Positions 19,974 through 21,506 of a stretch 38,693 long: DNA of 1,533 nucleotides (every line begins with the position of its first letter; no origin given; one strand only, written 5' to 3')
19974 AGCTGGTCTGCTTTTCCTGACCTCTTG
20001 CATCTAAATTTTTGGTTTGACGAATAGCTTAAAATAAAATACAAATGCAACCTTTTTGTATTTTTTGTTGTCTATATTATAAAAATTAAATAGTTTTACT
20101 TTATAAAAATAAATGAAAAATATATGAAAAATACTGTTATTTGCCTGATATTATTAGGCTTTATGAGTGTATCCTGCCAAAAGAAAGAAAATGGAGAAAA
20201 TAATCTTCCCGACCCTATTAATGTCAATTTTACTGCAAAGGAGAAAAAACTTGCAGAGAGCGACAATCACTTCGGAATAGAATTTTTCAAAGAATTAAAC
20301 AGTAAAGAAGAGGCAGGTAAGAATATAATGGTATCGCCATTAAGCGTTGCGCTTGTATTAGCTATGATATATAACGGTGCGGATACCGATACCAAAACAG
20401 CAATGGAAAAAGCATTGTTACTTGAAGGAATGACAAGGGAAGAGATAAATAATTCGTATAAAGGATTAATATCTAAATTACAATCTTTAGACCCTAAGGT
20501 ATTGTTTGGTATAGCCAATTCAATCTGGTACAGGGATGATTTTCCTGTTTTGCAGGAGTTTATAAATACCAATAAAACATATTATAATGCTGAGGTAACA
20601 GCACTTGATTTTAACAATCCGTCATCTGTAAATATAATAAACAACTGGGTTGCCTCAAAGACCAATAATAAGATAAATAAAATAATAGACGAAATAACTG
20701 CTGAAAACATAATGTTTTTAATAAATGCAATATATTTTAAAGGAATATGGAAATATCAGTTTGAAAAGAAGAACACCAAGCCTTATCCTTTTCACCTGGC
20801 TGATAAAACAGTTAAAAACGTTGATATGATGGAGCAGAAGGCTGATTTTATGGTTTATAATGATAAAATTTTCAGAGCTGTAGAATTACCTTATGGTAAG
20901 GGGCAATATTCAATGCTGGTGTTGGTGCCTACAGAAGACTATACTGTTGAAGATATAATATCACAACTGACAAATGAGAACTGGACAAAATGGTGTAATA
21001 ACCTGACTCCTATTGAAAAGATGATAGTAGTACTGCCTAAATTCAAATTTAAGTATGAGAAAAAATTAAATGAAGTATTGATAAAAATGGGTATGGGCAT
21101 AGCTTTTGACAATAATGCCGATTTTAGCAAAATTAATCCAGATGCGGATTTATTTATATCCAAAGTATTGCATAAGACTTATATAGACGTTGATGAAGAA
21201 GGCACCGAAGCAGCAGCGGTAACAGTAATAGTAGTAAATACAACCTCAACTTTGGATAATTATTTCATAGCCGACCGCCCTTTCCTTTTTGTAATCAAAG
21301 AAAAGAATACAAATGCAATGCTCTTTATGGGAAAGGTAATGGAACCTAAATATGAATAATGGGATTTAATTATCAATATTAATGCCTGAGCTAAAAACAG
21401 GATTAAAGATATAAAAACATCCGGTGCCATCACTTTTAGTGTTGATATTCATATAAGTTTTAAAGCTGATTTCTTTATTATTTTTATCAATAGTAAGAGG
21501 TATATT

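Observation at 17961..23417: Serpin gene sandwiched between two convergent paralogous lipoprotein genes with a papain-like Cys/His/Asp signature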

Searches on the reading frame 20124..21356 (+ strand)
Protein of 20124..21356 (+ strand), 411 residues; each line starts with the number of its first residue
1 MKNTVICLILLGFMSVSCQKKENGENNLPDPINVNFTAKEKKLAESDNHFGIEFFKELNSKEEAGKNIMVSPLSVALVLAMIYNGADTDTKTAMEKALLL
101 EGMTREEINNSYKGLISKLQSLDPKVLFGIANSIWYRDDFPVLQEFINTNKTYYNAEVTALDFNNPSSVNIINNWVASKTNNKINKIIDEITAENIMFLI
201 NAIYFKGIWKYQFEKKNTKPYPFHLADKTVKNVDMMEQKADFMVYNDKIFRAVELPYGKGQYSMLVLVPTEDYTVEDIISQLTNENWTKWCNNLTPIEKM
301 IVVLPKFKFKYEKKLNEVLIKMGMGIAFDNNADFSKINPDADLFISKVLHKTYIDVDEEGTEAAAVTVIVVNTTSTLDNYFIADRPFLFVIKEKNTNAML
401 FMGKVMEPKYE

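Call 4: search_protein_families(library=pfam, proteins=[window:20124-21356:+], max_evalue=1)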
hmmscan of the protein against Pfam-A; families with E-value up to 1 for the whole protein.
window:20124-21356:+ (411 aa): 4 families
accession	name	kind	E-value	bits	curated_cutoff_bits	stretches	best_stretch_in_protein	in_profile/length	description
PF00079.25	Serpin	-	5.8e-118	394.7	27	1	46-408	2-370/370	Serpin (serine protease inhibitor)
PF04201.20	TPD52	-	0.066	13.9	25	0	283-368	2-85/108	Tumour protein D52 family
PF12274.14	DUF3615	-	0.2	12.4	24.8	1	32-73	36-75/98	Protein of unknown function (DUF3615)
PF18794.7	HSM3_C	-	0.42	10.7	25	1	146-198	26-78/177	DNA mismatch repair protein HSM3, C terminal domain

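Call 8: search_protein_families(library=ncbifam, proteins=[window:20124-21356:+], max_evalue=1)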
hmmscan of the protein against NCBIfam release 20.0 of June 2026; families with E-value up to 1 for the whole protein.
window:20124-21356:+ (411 aa): 0 families

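Call 29: search_solved_structures(query=window:20124-21356:+, max_evalue=1e-20, show_alignments=2)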
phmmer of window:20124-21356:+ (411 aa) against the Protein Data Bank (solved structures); distinct sequences matched with E-value up to 1e-20: 193 (the best 60 are shown).
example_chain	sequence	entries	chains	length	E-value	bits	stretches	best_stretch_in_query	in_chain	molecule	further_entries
5ncs_A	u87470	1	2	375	7.7e-89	301.6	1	44-409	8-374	Serpin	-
5ncu_A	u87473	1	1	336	1.5e-80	274.4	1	44-370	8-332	Serpin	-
5nct_A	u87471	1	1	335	2e-80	273.9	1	44-369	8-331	Serpin-type proteinase inhibitor, miropin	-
5ncw_A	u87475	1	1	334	2e-80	273.9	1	44-369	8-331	Serpin-type proteinase inhibitor, miropin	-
6ee5_A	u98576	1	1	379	1.1e-68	235.3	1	37-408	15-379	Conserpin-AATRCL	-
5cdx_A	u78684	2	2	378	1.5e-68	234.9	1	37-408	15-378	Conserpin | Conserpin in the latent state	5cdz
5ce0_A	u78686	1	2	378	5.5e-68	233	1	37-408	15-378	Native conserpin with Z-variant (E342K)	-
2pee_A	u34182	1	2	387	8e-57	196.2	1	28-406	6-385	Serine protease inhibitor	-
2vh4_A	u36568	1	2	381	1.1e-56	195.8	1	42-407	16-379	TENGPIN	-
2pef_A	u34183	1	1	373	1.5e-56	195.3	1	46-407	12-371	Serine protease inhibitor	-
4ga7_A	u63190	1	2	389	1.5e-55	192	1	41-408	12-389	Leukocyte elastase inhibitor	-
8gxv_A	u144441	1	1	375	2.7e-55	191.2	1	62-408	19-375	Proteinase inhibitor I4 serpin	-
2dut_A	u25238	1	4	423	6.2e-55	190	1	42-405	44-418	Heterochromatin-associated protein MENT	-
3f5n_A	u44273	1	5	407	1.1e-54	189.2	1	52-409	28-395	Neuroserpin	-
3fgq_A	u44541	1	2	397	1.2e-54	189.1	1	52-409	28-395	Neuroserpin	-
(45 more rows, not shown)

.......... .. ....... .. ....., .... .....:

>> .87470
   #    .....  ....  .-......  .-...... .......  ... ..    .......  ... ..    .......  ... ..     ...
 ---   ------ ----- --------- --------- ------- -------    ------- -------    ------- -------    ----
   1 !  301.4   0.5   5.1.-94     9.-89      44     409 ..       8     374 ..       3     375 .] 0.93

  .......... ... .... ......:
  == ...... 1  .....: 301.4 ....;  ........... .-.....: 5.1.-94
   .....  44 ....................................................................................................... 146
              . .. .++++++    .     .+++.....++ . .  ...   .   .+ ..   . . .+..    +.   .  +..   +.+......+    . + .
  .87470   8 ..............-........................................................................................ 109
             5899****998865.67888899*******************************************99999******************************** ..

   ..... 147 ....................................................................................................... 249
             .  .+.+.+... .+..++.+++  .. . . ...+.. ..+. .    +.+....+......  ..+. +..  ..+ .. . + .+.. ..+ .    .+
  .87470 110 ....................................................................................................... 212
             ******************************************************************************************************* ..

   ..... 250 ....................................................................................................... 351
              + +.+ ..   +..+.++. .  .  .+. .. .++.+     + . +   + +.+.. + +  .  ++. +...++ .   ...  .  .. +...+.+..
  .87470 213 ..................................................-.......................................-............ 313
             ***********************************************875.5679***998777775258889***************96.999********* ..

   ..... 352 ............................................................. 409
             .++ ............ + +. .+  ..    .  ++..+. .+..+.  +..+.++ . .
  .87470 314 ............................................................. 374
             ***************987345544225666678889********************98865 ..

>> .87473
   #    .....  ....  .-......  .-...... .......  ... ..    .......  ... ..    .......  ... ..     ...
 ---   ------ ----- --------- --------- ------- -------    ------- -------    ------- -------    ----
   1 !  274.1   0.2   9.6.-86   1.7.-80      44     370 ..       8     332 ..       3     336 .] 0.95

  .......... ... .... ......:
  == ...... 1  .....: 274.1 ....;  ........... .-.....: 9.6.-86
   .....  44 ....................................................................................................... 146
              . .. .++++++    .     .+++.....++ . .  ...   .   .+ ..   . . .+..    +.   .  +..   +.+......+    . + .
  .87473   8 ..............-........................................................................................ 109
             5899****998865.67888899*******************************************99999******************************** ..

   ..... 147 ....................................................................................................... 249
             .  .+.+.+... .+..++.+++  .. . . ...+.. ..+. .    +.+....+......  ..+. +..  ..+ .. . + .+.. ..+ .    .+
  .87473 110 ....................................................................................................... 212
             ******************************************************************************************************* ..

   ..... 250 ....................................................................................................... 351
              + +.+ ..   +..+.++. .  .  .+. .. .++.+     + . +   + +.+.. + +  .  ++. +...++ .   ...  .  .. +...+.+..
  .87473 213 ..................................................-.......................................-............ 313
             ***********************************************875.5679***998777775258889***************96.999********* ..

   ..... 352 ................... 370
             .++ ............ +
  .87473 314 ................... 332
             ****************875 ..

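Call 51: find_related_loci(query=window:20124-21356:+, collection=metagenome_contigs, flank=10000)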
Query window:20124-21356:+ (411 aa) in metagenome_contigs; peptide patterns used: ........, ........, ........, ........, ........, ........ (x = any residue, [..] = any of these).
94 stretches matched a pattern; 4 encode a relative of the query (tblastn E <= 1e-3); 4 distinct loci.
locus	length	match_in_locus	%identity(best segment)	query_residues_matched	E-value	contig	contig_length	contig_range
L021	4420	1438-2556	43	40-411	2e-100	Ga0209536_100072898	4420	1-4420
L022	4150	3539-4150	41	2-202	2e-47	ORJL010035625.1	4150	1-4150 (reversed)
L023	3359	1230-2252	30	65-406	7e-35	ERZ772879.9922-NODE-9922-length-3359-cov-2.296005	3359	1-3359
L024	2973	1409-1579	51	356-408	2e-12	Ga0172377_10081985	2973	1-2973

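Call 56: find_homologous_proteins(query=window:20124-21356:+, max_evalue=1e-60)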
Query window:20124-21356:+ (411 aa): 6683 proteins with E <= 1e-60 among 8000 candidates; the best 120 are listed.
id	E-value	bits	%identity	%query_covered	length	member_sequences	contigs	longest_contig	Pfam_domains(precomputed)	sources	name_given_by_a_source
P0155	1.1e-269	912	100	100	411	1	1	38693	PF00079.26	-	-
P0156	9.2e-146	504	58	96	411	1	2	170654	PF00079.26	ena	-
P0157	8.2e-145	501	58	99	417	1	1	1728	PF00079.26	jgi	jgi:serine protease inhibitor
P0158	6.4e-143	495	59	100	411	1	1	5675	PF00079.26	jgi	jgi:serine protease inhibitor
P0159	2.3e-140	486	57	99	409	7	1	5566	PF00079.26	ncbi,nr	ncbi:MAG: serpin family protein [Bacteroidales bacterium]|nr:serpin family protein [Bacteroidales ba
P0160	5.3e-137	475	55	99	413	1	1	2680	PF00079.26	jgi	jgi:serine protease inhibitor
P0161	9.2e-137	474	55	96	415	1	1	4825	PF00079.26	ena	-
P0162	9.7e-137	474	56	99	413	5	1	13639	PF00079.26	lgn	-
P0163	1.3e-136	474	55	99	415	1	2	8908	PF00079.26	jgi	-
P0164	1.5e-136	474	55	99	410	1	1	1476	PF00079.26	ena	-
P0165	1.5e-136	474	54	97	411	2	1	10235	PF00079.26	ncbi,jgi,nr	ncbi:MAG: serpin family protein [Bacteroidetes bacterium]|nr:MAG: serpin family protein [Bacteroidot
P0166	1.8e-136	473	55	99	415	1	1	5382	PF00079.26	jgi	-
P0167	3.0e-136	473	56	98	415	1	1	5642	PF00079.26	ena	-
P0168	3.1e-136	473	54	96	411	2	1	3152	PF00079.26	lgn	-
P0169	3.8e-136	472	56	96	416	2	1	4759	PF00079.26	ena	-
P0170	5.6e-136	472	56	99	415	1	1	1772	PF00079.26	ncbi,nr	ncbi:MAG: serpin family protein [Bacteroidales bacterium]|nr:serpin family protein [Bacteroidales ba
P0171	6.6e-136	471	55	99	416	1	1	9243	PF00079.26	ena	-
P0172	6.9e-136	471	56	96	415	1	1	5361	PF00079.26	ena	-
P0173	8.8e-136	471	55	98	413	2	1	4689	PF00079.26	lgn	-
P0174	1.1e-135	471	55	99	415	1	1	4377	PF00079.26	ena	-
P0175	1.1e-135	471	55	99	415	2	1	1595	PF00079.26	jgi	-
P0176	1.4e-135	470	53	99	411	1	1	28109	PF00079.26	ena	-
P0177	1.9e-135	470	54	100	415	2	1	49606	PF00079.26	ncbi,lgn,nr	ncbi:MAG: serpin family protein [Bacteroidales bacterium]|nr:serpin family protein [Bacteroidales ba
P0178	2.9e-135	469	54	97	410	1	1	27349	PF00079.26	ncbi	-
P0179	5.0e-135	469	56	100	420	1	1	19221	PF00079.26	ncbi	-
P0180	5.3e-135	469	56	99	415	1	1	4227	PF00079.26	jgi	jgi:serpin B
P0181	5.8e-135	468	55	99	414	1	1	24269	PF00079.26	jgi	-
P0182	6.4e-135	468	55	96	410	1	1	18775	PF00079.26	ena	-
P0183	7.3e-135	468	55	99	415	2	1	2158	PF00079.26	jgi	jgi:serpin B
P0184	8.4e-135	468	55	99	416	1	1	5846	PF00079.26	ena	-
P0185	8.9e-135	468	54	99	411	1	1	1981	PF00079.26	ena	-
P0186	9.1e-135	468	55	99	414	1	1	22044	PF00079.26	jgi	-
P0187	9.3e-135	468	54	100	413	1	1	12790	PF00079.26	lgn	-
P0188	1.1e-134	468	53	99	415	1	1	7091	PF00079.26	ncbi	-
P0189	1.4e-134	467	55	99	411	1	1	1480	PF00079.26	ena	-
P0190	3.9e-134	466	54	99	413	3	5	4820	PF00079.26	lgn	-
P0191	4.6e-134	465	55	99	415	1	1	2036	PF00079.26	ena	-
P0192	5.2e-134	465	55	99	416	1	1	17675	PF00079.26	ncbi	-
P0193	7.7e-134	465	55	99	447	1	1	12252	PF00079.26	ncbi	-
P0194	1.2e-133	464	53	98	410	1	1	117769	PF00079.26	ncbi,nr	ncbi:MAG: serpin family protein [Bacteroidetes bacterium]|nr:serpin family protein [Bacteroidota bac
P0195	1.5e-133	464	55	99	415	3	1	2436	PF00079.26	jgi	jgi:serpin B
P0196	1.8e-133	463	54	99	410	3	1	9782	PF00079.26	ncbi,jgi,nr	ncbi:MAG: serpin family protein [Bacteroidetes bacterium]|nr:MAG: serpin family protein [Bacteroidot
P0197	2.6e-133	463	54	100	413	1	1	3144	PF00079.26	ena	-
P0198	5.5e-133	462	55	99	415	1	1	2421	PF00079.26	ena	-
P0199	5.7e-133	462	55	99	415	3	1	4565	PF00079.26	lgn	-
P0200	6.9e-133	462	54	99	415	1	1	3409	PF00079.26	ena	-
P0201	8.1e-133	461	53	100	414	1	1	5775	PF00079.26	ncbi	-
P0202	1.0e-132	461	54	100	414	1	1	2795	PF00079.26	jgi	-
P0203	1.3e-132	461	53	98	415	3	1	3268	PF00079.26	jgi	-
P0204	1.9e-132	460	54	100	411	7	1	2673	PF00079.26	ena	-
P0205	2.7e-132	460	55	96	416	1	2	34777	PF00079.26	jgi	-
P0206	2.9e-132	459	54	96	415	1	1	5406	PF00079.26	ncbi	-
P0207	3.5e-132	459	55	99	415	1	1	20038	PF00079.26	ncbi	-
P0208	3.5e-132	459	54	99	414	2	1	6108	PF00079.26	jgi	-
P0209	4.6e-132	459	54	100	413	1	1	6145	PF00079.26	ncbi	-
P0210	5.8e-132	458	55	100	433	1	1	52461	PF00079.26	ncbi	-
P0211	8.4e-132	458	55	96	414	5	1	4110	PF00079.26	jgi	-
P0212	9.4e-132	458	54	99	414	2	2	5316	PF00079.26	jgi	jgi:serine protease inhibitor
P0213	1.0e-131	458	54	99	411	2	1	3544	PF00079.26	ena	-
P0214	1.4e-131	457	53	99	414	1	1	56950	PF00079.26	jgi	-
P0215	1.5e-131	457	54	99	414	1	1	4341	PF00079.26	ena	-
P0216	5.7e-131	455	53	99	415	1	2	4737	PF00079.26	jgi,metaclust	metaclust:\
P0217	6.8e-131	455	54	99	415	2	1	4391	PF00079.26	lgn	-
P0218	1.2e-130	454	53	99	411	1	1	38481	PF00079.26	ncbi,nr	ncbi:MAG: serpin family protein [Bacteroidetes bacterium]|nr:serpin family protein [Bacteroidota bac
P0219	1.2e-130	454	53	98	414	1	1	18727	PF00079.26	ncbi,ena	-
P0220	1.8e-130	454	53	98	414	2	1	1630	PF00079.26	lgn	-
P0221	2.3e-130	453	52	97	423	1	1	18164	PF00079.26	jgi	-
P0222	6.0e-130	452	54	100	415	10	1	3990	PF00079.26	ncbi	-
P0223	6.0e-130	452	53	96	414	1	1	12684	PF00079.26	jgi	-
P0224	1.0e-129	451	53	99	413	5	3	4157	PF00079.26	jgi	-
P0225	1.1e-129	451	54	97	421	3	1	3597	PF00079.26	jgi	-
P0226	2.3e-129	450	52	99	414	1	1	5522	PF00079.26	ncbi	-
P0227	3.2e-129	449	53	98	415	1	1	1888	PF00079.26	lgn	-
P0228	3.6e-129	449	52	97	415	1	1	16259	PF00079.26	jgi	-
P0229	7.5e-129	448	53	98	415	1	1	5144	PF00079.26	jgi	-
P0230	1.0e-128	448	54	99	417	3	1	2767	PF00079.26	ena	-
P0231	2.3e-128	447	52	99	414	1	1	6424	PF00079.26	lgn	-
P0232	3.6e-128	446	53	100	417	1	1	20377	PF00079.26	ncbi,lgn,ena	-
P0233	3.7e-128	446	53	99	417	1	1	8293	PF00079.26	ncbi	-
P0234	4.2e-128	446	53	99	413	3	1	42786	PF00079.26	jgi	-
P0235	4.7e-128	446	52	99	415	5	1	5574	PF00079.26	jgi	-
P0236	5.3e-128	445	53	99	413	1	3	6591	PF00079.26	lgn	-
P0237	5.4e-128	445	54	98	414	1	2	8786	PF00079.26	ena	-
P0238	5.6e-128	445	53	96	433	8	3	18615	PF00079.26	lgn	-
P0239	5.7e-128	445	53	100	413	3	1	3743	PF00079.26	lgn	-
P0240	6.6e-128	445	52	98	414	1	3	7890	PF00079.26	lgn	-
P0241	7.1e-128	445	53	98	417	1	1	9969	PF00079.26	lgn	-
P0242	7.8e-128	445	52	100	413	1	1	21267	PF00079.26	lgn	-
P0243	9.5e-128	445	53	99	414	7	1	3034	PF00079.26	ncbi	-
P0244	1.1e-127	444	51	100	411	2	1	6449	PF00079.26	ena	-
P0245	2.2e-127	443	51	100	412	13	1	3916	PF00079.26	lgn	-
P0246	2.2e-127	443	54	96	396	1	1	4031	PF00079.26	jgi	-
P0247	3.6e-127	443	51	100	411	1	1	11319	PF00079.26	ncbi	-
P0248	5.7e-127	442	54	96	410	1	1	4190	PF00079.26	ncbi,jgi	jgi:serine protease inhibitor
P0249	7.6e-127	442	50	100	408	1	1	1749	PF00079.26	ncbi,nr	ncbi:MAG: serpin family protein [Bacteroidia bacterium]|nr:serpin family protein [Bacteroidia bacter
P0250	1.2e-126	441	57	90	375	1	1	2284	PF00079.26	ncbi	ncbi:hypothetical protein ES705_38593 [subsurface metagenome]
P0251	1.9e-126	440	52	100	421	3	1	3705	PF00079.26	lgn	-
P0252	2.9e-126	440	52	98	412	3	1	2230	PF00079.26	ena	-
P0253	4.4e-126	439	52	99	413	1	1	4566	PF00079.26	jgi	jgi:serine protease inhibitor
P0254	5.2e-126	439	52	96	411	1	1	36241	PF00079.26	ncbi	-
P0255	1.2e-125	438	52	98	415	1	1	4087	PF00079.26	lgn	-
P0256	1.7e-125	437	52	99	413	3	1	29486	PF00079.26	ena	-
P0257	1.9e-125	437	51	98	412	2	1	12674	PF00079.26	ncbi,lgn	-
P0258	2.7e-125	437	51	98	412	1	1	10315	PF00079.26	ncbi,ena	-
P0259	5.0e-125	436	52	98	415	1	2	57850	PF00079.26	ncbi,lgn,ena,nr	ncbi:MAG: serpin family protein [Bacteroidales bacterium]|nr:serpin family protein [Bacteroidales ba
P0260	6.0e-125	435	53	99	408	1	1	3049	PF00079.26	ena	-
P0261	7.0e-125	435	52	98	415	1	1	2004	PF00079.26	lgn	-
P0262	7.8e-125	435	51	99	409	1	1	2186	PF00079.26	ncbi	-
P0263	1.2e-124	434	58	85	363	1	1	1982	PF00079.26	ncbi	ncbi:hypothetical protein ES708_26278 [subsurface metagenome]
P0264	1.3e-124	434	52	96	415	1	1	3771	PF00079.26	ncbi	-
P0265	1.5e-124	434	52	96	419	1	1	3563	PF00079.26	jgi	jgi:serpin B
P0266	2.0e-124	434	52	96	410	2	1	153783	PF00079.26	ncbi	-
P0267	3.3e-124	433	51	98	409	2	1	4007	PF00079.26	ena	-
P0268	3.3e-124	433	52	96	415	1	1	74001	PF00079.26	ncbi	ncbi:serpin family protein [Bacteroidota bacterium]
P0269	4.2e-124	433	50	99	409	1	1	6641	PF00079.26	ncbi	-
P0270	7.2e-124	432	51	100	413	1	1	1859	PF00079.26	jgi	jgi:serpin B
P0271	1.2e-123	431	50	99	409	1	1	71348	PF00079.26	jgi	jgi:serpin B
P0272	1.4e-123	431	49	100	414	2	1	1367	PF00079.26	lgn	-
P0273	1.5e-123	431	51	99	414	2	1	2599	PF00079.26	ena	-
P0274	1.7e-123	431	52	96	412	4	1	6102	PF00079.26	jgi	-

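Call 57: find_encoding_contigs(protein=P0156, flank=8000, max_places=2)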
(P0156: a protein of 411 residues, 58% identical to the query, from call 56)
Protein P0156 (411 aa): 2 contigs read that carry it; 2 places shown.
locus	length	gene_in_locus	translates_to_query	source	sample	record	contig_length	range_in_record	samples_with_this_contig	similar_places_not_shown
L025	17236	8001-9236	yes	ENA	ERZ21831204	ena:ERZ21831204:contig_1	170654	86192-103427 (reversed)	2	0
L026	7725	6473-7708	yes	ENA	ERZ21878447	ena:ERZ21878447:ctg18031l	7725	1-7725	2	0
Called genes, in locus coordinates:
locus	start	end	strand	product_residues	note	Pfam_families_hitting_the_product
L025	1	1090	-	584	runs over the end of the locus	PF00672:HAMP, PF07730:HisKA_3, PF02518:HATPase_c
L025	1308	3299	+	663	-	PF03169:OPT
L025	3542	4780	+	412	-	PF05343:Peptidase_M42 (faint), PF01546:Peptidase_M20, PF07687:M20_dimer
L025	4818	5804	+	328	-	PF09603:Fib_succ_major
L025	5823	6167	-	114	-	PF04784:DUF547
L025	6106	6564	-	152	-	PF04784:DUF547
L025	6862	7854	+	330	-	PF01641:SelR, PF01625:PMSR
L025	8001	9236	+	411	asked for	PF00079:Serpin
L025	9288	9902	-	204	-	PF00293:NUDIX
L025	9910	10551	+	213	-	PF00156:Pribosyltran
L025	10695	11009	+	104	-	-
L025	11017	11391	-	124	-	-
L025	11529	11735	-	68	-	-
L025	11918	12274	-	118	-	PF03099:BPL_LplA_LipB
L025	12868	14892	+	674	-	PF06480:FtsH_ext (weak), PF00004:AAA, PF07728:AAA_5 (faint), PF17862:AAA_lid_3, PF01434:Peptidase_M41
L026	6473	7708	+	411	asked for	PF00079:Serpin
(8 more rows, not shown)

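Call 58: find_encoding_contigs(protein=P0177, flank=8000, max_places=2)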
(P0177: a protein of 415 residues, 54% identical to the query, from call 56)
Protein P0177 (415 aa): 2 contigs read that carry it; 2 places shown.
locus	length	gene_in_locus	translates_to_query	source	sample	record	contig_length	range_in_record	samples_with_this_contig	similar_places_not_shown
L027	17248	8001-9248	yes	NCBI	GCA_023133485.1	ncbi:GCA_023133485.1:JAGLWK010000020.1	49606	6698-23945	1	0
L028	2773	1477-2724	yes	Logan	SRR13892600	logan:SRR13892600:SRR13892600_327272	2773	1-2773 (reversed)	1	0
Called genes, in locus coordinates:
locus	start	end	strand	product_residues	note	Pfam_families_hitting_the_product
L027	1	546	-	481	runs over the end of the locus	PF13568:OMP_b-brl_2 (weak)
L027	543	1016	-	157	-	PF04542:Sigma70_r2, PF08281:Sigma70_r4_2, PF04545:Sigma70_r4 (weak)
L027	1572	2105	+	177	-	-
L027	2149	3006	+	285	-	PF18911:PKD_4, PF00801:PKD (weak)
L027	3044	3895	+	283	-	PF00801:PKD (weak), PF18911:PKD_4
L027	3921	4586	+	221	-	PF13505:OMP_b-brl (faint), PF13568:OMP_b-brl_2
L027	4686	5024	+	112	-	-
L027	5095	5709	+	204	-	-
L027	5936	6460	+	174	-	-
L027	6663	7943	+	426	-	PF28492:Beta_helix_4 (weak), PF18962:Por_Secre_tail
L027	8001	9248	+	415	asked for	PF00079:Serpin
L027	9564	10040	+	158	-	PF03724:META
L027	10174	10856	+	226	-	PF03400:DDE_Tnp_IS1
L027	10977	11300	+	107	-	-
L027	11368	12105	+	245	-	PF16961:OmpA_like (weak)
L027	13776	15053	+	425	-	PF00079:Serpin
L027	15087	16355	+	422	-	PF00079:Serpin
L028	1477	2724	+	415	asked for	PF00079:Serpin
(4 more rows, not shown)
